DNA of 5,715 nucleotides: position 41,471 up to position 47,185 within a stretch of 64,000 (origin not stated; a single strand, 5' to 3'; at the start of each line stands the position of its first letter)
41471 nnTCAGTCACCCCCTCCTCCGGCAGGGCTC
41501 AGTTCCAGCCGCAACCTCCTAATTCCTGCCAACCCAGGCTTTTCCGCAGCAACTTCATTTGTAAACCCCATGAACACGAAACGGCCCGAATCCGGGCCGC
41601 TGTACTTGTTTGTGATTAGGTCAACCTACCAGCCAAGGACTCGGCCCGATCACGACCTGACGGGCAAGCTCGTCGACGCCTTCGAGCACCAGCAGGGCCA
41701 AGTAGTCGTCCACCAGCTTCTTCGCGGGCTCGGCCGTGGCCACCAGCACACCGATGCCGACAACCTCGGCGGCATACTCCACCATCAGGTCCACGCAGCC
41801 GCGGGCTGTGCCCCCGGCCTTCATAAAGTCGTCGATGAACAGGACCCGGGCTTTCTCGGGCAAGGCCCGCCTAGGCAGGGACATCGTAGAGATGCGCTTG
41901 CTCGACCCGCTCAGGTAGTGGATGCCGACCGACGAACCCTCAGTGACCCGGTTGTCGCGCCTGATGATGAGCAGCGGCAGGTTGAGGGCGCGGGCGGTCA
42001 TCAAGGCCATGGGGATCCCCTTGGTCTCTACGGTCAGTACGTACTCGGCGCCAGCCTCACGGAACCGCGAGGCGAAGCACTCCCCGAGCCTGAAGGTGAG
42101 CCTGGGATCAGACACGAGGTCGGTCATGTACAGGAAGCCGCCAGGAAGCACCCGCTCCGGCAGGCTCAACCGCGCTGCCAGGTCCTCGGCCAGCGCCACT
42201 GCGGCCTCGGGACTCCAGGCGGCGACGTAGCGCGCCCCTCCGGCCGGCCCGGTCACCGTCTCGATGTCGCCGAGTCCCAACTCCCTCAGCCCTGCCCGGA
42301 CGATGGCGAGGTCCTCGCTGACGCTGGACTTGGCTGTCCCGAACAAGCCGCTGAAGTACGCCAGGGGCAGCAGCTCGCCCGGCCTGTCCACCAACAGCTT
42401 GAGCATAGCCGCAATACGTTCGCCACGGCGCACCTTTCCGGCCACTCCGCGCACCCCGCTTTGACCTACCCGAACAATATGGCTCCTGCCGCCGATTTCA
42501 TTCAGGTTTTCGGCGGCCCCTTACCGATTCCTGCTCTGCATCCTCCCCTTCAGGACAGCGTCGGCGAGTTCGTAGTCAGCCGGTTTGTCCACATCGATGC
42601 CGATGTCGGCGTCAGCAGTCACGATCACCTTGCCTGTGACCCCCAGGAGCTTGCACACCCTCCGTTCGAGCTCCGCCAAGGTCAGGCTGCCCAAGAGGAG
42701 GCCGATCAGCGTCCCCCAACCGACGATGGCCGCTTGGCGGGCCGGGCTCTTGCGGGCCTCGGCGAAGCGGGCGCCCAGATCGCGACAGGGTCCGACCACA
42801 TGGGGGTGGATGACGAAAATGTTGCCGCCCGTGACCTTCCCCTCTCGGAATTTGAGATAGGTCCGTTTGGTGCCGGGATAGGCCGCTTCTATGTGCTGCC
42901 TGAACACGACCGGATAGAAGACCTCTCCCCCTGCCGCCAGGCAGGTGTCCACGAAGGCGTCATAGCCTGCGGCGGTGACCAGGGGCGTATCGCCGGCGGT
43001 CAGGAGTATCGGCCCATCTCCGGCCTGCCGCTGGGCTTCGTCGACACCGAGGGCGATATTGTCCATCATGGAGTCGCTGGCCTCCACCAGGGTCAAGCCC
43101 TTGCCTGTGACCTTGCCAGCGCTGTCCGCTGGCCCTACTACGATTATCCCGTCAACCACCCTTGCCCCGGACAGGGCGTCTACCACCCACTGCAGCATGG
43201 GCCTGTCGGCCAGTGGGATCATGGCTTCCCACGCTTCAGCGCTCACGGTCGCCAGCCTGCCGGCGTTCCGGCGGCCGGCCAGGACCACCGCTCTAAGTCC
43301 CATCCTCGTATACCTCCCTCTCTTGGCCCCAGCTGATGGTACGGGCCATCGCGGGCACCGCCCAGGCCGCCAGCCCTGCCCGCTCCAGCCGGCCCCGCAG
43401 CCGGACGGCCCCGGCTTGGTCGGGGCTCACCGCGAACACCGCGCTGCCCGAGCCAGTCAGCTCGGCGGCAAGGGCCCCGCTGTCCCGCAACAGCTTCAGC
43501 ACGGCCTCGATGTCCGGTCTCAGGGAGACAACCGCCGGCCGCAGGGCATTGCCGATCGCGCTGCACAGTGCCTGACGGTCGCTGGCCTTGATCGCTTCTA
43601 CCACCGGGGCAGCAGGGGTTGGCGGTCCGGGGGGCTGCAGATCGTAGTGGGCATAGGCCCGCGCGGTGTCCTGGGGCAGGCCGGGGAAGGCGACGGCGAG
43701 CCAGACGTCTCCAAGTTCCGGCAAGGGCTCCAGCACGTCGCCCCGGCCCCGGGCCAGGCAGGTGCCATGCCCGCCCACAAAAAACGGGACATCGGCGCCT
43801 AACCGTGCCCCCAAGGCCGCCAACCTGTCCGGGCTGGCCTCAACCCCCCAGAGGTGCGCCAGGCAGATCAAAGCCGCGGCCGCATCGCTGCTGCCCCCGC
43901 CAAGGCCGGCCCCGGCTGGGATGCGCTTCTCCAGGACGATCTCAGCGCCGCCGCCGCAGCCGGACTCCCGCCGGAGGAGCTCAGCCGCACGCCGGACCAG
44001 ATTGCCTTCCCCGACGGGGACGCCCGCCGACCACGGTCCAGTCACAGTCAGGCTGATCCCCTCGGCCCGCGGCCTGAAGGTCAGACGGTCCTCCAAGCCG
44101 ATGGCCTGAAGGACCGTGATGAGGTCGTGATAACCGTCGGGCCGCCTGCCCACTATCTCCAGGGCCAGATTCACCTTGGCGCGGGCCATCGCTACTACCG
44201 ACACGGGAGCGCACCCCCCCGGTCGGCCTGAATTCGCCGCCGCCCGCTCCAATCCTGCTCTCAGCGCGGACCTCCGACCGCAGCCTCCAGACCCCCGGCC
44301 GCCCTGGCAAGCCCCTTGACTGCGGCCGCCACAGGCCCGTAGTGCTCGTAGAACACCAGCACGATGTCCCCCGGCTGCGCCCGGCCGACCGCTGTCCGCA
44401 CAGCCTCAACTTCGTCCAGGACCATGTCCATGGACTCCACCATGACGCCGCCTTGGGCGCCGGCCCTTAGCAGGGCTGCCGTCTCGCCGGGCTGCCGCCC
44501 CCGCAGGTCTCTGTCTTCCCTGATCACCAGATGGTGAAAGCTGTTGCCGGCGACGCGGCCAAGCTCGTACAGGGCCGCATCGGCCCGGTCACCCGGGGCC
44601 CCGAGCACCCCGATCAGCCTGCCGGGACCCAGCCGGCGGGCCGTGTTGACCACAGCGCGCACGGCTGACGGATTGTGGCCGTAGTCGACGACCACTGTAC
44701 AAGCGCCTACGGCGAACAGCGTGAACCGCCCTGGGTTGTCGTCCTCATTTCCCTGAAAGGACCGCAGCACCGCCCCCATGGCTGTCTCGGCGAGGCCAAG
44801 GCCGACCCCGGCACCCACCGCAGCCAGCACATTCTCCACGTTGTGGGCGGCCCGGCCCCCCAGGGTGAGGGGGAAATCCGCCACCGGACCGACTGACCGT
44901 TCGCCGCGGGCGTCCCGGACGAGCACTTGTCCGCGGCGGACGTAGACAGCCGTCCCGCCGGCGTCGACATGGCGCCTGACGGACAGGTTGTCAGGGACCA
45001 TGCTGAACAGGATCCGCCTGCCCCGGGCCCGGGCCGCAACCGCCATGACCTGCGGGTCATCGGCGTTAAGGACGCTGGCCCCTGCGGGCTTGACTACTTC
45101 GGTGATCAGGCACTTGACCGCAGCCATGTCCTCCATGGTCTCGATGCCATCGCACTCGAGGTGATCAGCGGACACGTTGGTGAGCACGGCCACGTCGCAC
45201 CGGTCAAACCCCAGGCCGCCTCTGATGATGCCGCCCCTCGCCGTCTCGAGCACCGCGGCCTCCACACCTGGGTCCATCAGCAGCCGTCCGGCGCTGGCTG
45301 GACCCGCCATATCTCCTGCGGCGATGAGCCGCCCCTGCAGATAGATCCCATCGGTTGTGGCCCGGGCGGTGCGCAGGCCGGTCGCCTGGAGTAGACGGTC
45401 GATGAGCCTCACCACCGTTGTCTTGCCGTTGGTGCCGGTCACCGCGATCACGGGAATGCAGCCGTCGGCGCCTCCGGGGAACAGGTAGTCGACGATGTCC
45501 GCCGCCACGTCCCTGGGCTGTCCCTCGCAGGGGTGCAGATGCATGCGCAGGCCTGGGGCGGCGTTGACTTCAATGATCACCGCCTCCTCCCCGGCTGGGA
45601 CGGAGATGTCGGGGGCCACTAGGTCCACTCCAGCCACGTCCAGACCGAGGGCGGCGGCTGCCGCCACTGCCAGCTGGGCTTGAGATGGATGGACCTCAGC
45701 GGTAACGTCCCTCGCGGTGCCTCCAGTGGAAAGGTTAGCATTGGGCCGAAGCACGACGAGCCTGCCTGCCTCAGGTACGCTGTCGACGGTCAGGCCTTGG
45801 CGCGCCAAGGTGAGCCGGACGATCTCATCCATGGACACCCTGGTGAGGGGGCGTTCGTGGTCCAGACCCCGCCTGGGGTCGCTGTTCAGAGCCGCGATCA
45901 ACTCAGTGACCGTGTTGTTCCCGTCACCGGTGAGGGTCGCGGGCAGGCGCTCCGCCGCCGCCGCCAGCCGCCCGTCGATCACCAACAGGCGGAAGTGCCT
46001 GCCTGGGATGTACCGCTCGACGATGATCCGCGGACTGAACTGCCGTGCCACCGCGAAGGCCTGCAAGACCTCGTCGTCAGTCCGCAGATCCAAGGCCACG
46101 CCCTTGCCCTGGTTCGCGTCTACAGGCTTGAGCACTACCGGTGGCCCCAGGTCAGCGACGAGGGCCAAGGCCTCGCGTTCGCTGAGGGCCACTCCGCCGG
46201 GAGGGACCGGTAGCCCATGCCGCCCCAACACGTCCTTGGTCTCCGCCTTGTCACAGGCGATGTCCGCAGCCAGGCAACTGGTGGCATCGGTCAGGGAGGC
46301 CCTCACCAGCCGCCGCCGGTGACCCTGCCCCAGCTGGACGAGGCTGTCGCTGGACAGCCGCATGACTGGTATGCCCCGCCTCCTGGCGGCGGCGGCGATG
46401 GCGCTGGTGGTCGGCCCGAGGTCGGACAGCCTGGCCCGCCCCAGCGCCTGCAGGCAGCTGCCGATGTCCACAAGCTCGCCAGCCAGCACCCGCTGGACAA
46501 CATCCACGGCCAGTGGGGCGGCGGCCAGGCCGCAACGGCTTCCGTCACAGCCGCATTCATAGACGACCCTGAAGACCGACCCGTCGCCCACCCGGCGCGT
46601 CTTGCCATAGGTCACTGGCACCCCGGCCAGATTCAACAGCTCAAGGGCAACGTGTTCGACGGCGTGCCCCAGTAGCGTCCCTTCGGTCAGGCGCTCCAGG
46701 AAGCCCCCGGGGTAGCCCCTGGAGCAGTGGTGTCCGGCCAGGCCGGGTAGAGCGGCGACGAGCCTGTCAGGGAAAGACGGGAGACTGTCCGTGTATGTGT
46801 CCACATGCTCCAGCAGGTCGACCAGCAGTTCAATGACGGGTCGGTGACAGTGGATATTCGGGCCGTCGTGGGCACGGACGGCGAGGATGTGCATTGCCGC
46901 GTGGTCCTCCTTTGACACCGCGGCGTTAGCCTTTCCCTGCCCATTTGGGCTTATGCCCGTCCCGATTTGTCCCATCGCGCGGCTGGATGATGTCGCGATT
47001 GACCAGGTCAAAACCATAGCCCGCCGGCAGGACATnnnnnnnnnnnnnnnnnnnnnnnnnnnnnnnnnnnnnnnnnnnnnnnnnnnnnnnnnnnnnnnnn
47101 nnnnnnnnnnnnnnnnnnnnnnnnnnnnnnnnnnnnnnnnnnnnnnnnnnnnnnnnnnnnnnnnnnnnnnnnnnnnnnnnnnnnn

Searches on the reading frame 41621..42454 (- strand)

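Call 4: search_protein_families(library=pfam, proteins=[window:41621-42454:-], max_evalue=0.01)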
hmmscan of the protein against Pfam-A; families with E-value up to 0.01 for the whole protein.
window:41621-42454:- (277 aa): 2 families
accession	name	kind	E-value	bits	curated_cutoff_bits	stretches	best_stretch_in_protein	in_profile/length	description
PF09182.16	PuR_N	-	4.3e-23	81.5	24.6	1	9-77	1-69/70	Bacterial purine repressor, N-terminal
PF00156.33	Pribosyltran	-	3.2e-12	46.5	26.3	1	128-254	20-138/158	Phosphoribosyl transferase domain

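Call 5: search_protein_families(library=ncbifam, proteins=[window:41621-42454:-], max_evalue=0.01)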
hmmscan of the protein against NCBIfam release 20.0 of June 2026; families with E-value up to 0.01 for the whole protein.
window:41621-42454:- (277 aa): 18 families
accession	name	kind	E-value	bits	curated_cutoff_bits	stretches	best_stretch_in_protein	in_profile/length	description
TIGR01743.1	purR_Bsub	equivalog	4.2e-90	301.4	258.7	1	9-269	2-262/268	pur operon repressor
TIGR01744.1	XPRTase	equivalog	9.8e-23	80.8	164.45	1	94-239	6-155/191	xanthine phosphoribosyltransferase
NF006671.0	PRK09219.1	equivalog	1.8e-21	76.5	177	1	116-240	31-156/192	xanthine phosphoribosyltransferase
NF006328.0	PRK08558.1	equivalog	2.2e-19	70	184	1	87-247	67-223/238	adenine phosphoribosyltransferase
NF002636.0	PRK02304.1-5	equivalog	1.6e-12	47.3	125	1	110-239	29-155/176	adenine phosphoribosyltransferase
NF040646.1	HPT_Archaea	equivalog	2.3e-10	40.3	200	1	135-250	53-163/184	hypoxanthine/guanine phosphoribosyltransferase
TIGR01090.1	apt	equivalog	6.1e-10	39.4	185.85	1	111-240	22-148/169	adenine phosphoribosyltransferase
NF002634.0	PRK02304.1-3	equivalog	1.1e-09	38.2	170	1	110-239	30-156/182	adenine phosphoribosyltransferase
NF002635.0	PRK02304.1-4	subfamily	2.2e-09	37.1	146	1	134-261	53-175/188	adenine phosphoribosyltransferase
NF005592.0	PRK07322.1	subfamily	5.3e-09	35.7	143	1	112-242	30-161/180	adenine phosphoribosyltransferase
NF002632.0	PRK02304.1-1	equivalog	6.2e-06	26.1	243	1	110-238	31-156/183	adenine phosphoribosyltransferase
TIGR01367.1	pyrE_Therm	equivalog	7.8e-06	25.6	150.25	0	202-248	106-152/187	orotate phosphoribosyltransferase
NF004689.0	PRK06031.1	equivalog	2e-05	24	175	1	96-242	42-195/233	phosphoribosyltransferase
NF002633.0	PRK02304.1-2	equivalog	2.5e-05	24.1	224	1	128-241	41-151/172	adenine phosphoribosyltransferase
TIGR00336.1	pyrE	equivalog_domain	3e-05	23.9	106.8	0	200-246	107-154/173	orotate phosphoribosyltransferase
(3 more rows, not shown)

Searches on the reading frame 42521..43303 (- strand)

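Call 4: search_protein_families(library=pfam, proteins=[window:42521-43303:-], max_evalue=0.01)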
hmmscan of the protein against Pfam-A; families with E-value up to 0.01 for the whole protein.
window:42521-43303:- (260 aa): 2 families
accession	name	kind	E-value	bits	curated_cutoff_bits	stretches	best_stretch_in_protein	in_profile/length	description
PF12804.13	NTP_transf_3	-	2.4e-12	47.8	27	1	25-139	15-129/160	MobA-like NTP transferase domain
PF01128.25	IspD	-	0.007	16.6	27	0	14-114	8-110/221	2-C-methyl-D-erythritol 4-phosphate cytidylyltransferase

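Call 5: search_protein_families(library=ncbifam, proteins=[window:42521-43303:-], max_evalue=0.01)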
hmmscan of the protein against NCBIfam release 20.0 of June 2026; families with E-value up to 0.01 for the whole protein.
window:42521-43303:- (260 aa): 10 families
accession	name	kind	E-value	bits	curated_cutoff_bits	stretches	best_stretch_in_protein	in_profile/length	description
NF045665.1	NTPtran_DVU1551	equivalog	4.8e-06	25.8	315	1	26-133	18-128/359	DVU_1551 family NTP transferase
TIGR03310.1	matur_MocA_YgfJ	equivalog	1.1e-05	25.5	186.45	1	25-132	16-126/188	molybdenum cofactor cytidylyltransferase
NF010934.1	PRK14354.1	equivalog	1.1e-05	24.2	450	1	14-119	7-113/447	bifunctional UDP-N-acetylglucosamine diphosphorylase/glucosamine-1-phosphate N-acetyltransferase GlmU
NF010935.0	PRK14355.1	equivalog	6.4e-05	21.8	718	1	5-120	6-120/459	bifunctional UDP-N-acetylglucosamine diphosphorylase/glucosamine-1-phosphate N-acetyltransferase GlmU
NF010933.0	PRK14353.1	equivalog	9.2e-05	21.2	505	1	14-119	13-122/453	bifunctional UDP-N-acetylglucosamine diphosphorylase/glucosamine-1-phosphate N-acetyltransferase GlmU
NF010938.0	PRK14358.1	equivalog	0.00045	18.9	500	1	22-125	23-128/481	bifunctional N-acetylglucosamine-1-phosphate uridyltransferase/glucosamine-1-phosphate acetyltransferase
NF001457.0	PRK00317.1-3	equivalog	0.00048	19.7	164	1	28-112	21-104/200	molybdenum cofactor guanylyltransferase MobA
TIGR01173.1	glmU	equivalog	0.0011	17.9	366.85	1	14-115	8-111/452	bifunctional UDP-N-acetylglucosamine diphosphorylase/glucosamine-1-phosphate N-acetyltransferase GlmU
TIGR03992.1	Arch_glmU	subfamily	0.0037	16.2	292.1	1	4-61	2-58/393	bifunctional sugar-1-phosphate nucleotidylyltransferase/acetyltransferase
TIGR03552.1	F420_cofC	equivalog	0.0057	16.3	105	0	35-113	31-109/196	2-phospho-L-lactate guanylyltransferase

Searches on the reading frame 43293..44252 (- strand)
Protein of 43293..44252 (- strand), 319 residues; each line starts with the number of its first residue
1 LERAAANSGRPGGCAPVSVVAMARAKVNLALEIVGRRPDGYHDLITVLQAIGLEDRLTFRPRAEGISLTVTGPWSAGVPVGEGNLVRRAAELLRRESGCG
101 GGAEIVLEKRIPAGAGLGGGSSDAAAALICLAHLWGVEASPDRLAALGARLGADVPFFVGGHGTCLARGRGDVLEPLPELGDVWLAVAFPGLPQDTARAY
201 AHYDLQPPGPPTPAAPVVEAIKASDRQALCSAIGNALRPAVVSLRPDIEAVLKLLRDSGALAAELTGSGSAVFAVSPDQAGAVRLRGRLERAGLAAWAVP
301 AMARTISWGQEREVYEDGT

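Call 4: search_protein_families(library=pfam, proteins=[window:43293-44252:-], max_evalue=0.01)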
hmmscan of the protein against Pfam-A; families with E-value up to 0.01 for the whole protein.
window:43293-44252:- (319 aa): 3 families
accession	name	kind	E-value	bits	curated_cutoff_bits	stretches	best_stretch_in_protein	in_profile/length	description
PF00288.32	GHMP_kinases_N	-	6.2e-19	68.4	22.3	1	84-161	1-86/87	GHMP kinases N terminal domain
PF08544.19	GHMP_kinases_C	-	5e-11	43.3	21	1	218-291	2-81/85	GHMP kinases C terminal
PF22700.2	MVD-like_N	-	0.0097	16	27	0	86-152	65-131/157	Diphosphomevalonate decarboxylase-like N-terminal domain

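Call 5: search_protein_families(library=ncbifam, proteins=[window:43293-44252:-], max_evalue=0.01)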
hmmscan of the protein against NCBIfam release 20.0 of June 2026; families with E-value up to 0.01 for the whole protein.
window:43293-44252:- (319 aa): 13 families
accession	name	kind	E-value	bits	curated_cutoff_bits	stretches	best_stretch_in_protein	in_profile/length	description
NF002870.0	PRK03188.1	equivalog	2.9e-65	220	286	1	16-301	8-295/310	4-(cytidine 5'-diphospho)-2-C-methyl-D-erythritol kinase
TIGR00154.1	ispE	equivalog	1.2e-61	208.8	138.7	1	20-284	4-266/294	4-(cytidine 5'-diphospho)-2-C-methyl-D-erythritol kinase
NF011202.0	PRK14608.1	equivalog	9.4e-61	205.6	204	1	18-301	9-290/294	4-(cytidine 5'-diphospho)-2-C-methyl-D-erythritol kinase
NF011205.0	PRK14611.1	equivalog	2.9e-41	141.7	364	1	22-276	5-252/275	4-(cytidine 5'-diphospho)-2-C-methyl-D-erythritol kinase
NF003216.0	PRK04181.1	equivalog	2.3e-24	86.6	191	1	23-276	5-254/257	4-(cytidine 5'-diphospho)-2-C-methyl-D-erythritol kinase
NF011207.0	PRK14613.1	equivalog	1.8e-22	80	359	2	104-277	95-271/297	4-(cytidine 5'-diphospho)-2-C-methyl-D-erythritol kinase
NF004568.0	PRK05905.1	equivalog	9.7e-12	45.1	321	1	104-274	91-254/261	4-(cytidine 5'-diphospho)-2-C-methyl-D-erythritol kinase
NF002288.1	PRK01212.1-4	equivalog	3.7e-11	42.6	194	1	54-145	26-119/303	homoserine kinase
TIGR00191.1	thrB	equivalog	2.3e-09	36.5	168.25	1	67-283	43-271/304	homoserine kinase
TIGR01920.1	Shik_kin_archae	equivalog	8.7e-08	31.8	126.85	1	83-154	50-121/266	shikimate kinase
NF003036.0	PRK03926.1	equivalog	2.9e-05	23.3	403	1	85-154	59-127/302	mevalonate kinase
TIGR00549.1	mevalon_kin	equivalog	0.00095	18.7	163.05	0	103-147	81-125/276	mevalonate kinase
NF009948.0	PRK13412.1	equivalog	0.0053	14.5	721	1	98-141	722-765/974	bifunctional fucokinase/fucose-1-phosphate guanylyltransferase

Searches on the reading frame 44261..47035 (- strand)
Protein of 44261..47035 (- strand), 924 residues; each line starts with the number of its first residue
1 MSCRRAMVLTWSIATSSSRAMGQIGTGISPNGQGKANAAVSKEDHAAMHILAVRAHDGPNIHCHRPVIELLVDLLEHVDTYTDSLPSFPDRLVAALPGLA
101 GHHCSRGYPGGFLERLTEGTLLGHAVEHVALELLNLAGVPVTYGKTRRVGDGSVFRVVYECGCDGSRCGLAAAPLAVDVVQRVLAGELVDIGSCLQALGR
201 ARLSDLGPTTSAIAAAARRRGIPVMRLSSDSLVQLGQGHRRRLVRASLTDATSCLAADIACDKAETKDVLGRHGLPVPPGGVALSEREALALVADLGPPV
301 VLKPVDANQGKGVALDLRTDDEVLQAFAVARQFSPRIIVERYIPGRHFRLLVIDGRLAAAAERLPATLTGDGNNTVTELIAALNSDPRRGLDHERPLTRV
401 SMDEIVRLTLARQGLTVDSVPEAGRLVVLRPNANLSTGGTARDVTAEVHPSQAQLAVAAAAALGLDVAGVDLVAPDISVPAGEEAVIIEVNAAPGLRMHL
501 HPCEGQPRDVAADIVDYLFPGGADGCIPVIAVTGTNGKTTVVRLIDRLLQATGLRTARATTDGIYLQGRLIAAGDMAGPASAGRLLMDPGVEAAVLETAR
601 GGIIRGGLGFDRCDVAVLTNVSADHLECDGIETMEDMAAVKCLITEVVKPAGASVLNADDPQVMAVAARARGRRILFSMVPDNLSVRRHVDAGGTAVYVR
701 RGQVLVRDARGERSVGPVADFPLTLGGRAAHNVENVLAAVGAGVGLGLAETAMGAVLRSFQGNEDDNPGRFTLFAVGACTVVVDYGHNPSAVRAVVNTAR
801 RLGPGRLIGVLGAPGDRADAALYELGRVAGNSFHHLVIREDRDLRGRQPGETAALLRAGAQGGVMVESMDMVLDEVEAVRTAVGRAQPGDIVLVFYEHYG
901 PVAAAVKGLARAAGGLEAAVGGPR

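Call 4: search_protein_families(library=pfam, proteins=[window:44261-47035:-], max_evalue=0.01)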
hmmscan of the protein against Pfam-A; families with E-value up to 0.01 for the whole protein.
window:44261-47035:- (924 aa): 12 families
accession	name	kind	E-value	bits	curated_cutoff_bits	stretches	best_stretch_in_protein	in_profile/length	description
PF18921.5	Cyanophycin_syn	-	1.7e-32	112.2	27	1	71-184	3-114/115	Cyanophycin synthase-like N-terminal domain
PF08245.18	Mur_ligase_M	-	3.9e-24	86.2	24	1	532-742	1-199/200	Mur ligase middle domain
PF02875.26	Mur_ligase_C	-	7.9e-19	69.2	28.4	1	769-895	1-124/127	Mur ligase, glutamate ligase domain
PF08443.16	RimK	-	3.8e-14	53.2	21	2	260-364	1-106/188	RimK-like ATP-grasp domain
PF13549.11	ATP-grasp_5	-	2.2e-07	30.9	27.6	1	262-328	11-82/221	ATP-grasp domain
PF02655.19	ATP-grasp_3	-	1.6e-05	25.5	23.2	0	261-353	2-79/160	ATP-grasp domain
PF07478.18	Dala_Dala_lig_C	-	7.3e-05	22.8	24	0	290-354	29-92/204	D-ala D-ala ligase C-terminus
PF02786.22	CPSase_L_D2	-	0.00022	21.3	19.8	1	262-345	1-91/211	Carbamoyl-phosphate synthase L chain, ATP binding domain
PF14397.11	ATPgrasp_ST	-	0.00022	21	31.4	0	262-324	21-87/278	Sugar-transfer associated ATP-grasp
PF02955.21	GSH-S_ATP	-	0.00046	20.1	23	1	288-369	22-108/175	Prokaryotic glutathione synthetase, ATP-grasp domain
PF16292.10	DUF4938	-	0.00069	19.5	32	1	575-623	204-252/302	Domain of unknown function (DUF4938)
PF02222.28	ATP-grasp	-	0.0033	17.5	27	1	270-344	3-77/179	ATP-grasp domain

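Call 5: search_protein_families(library=ncbifam, proteins=[window:44261-47035:-], max_evalue=0.01)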
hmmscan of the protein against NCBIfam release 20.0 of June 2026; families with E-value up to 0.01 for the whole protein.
window:44261-47035:- (924 aa): 48 families (the best 25 are shown)
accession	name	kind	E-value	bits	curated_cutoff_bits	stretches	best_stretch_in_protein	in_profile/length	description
TIGR02068.2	cya_phycin_syn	equivalog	0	1069.8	850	1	50-907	2-859/862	cyanophycin synthetase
NF010623.0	PRK14016.1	subfamily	0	1051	877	1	48-908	1-862/871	cyanophycin synthetase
NF002688.0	PRK02471.1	equivalog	1.7e-66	225.1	425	1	209-520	434-753/756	bifunctional glutamate--cysteine ligase GshA/glutathione synthetase GshB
TIGR03103.1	trio_acet_GNAT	equivalog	1.5e-61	208.6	569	1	204-521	238-543/547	N-acetylglutaminylglutamine synthetase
TIGR01435.1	glu_cys_lig_rel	equivalog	4.9e-44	150.7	656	1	229-519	435-719/719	bifunctional glutamate--cysteine ligase/glutathione synthetase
NF001124.0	PRK00139.1-2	equivalog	8.4e-40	136.9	476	1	504-894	89-464/500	UDP-N-acetylmuramoyl-L-alanyl-D-glutamate--2,6-diaminopimelate ligase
TIGR01085.1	murE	subfamily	1.5e-36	126.4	257.3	1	527-894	85-443/472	UDP-N-acetylmuramyl-tripeptide synthetase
NF001126.0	PRK00139.1-4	equivalog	3.9e-36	124.6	373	1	521-894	98-454/486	UDP-N-acetylmuramoyl-L-alanyl-D-glutamate--2,6-diaminopimelate ligase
NF008896.0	PRK11929.1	equivalog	3.9e-36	124.3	1023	1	508-894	94-470/965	bifunctional UDP-N-acetylmuramoyl-L-alanyl-D-glutamate--2,6-diaminopimelate ligase MurE/UDP-N-acetylmuramoyl-tripeptide--D-alanyl-D-alanine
NF001123.0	PRK00139.1-1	equivalog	7.1e-29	100.8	586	1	527-894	107-461/493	UDP-N-acetylmuramoyl-L-alanyl-D-glutamate--2,6-diaminopimelate ligase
NF053645.1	pMurC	equivalog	9.3e-22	77.4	560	2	528-677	103-243/492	pseudomurein biosynthesis peptide ligase pMurC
TIGR00768.1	rimK_fam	subfamily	3.6e-21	75.7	143.4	2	259-363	84-193/276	RimK family alpha-L-glutamate ligase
NF010628.0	PRK14022.1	equivalog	4.2e-21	75.2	536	1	528-894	112-452/483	UDP-N-acetylmuramoyl-L-alanyl-D-glutamate--L-lysine ligase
TIGR01082.1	murC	equivalog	4.1e-19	69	335.1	1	612-802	167-340/449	UDP-N-acetylmuramate--L-alanine ligase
NF053648.1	pMurE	equivalog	1.6e-16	60.1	600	1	613-817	190-366/464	pseudomurein biosynthesis peptide ligase pMurE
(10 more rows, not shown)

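Call 51: search_solved_structures(query=window:44261-46894:-, max_evalue=1e-50, show_alignments=0)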
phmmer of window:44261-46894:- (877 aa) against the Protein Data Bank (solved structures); distinct sequences matched with E-value up to 1e-50: 7.
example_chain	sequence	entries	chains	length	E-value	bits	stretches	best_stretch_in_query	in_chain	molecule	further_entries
7wac_A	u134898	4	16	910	1.2e-197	661.9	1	3-858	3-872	Cyanophycin synthase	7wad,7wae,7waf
7lg5_A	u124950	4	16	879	7.2e-197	659.4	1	7-851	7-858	Cyanophycin synthase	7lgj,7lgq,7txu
7txv_A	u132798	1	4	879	1.8e-196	658.1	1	7-851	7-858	Cyanophycin synthase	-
7lgn_A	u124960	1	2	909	1.6e-160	539.1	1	1-851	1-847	Cyanophycin synthase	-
7lgm_A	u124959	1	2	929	1.4e-156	526.1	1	1-851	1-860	Cyanophycin synthase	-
7ta5_A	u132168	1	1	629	2e-57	198.1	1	160-518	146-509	Glutathione synthase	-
8fxh_A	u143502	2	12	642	5.8e-57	196.6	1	148-507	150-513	RimK domain-containing protein ATP-grasp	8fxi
